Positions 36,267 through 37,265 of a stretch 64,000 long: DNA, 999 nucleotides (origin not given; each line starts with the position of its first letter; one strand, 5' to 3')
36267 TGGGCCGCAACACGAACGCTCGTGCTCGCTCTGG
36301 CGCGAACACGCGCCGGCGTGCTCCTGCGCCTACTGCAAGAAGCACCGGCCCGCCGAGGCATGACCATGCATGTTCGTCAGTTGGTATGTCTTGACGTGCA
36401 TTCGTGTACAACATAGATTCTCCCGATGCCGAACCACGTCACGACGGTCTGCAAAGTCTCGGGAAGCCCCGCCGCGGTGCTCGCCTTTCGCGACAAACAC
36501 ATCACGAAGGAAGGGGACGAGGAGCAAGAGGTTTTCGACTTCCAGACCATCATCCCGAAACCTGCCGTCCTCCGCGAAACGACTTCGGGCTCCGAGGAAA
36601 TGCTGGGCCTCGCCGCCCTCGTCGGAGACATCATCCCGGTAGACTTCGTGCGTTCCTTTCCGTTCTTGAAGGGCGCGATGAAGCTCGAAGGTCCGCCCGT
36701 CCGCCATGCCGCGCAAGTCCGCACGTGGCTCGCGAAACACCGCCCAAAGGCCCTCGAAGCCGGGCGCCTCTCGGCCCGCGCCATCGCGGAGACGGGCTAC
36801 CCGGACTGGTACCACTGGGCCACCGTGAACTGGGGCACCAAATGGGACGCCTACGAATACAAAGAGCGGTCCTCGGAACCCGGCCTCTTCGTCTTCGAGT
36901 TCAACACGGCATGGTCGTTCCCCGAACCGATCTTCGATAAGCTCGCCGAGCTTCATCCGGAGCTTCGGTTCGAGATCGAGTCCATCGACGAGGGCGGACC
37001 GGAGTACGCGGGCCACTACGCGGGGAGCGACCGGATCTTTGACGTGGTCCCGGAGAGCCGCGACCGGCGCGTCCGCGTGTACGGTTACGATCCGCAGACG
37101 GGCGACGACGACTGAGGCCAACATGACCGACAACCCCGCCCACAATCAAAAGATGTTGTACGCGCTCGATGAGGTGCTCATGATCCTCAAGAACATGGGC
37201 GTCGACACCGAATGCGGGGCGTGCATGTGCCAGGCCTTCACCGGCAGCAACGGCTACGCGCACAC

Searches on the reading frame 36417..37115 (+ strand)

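Call 65: search_protein_families(library=pfam, proteins=[window:36417-37115:+], max_evalue=0.001)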
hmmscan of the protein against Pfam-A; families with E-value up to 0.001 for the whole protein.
window:36417-37115:+ (232 aa): 1 family
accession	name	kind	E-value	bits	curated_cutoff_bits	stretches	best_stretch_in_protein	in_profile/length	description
PF18406.6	DUF1281_C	-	2.4e-05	24.6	22.8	1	142-196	1-51/88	Ferredoxin-like domain in Api92-like protein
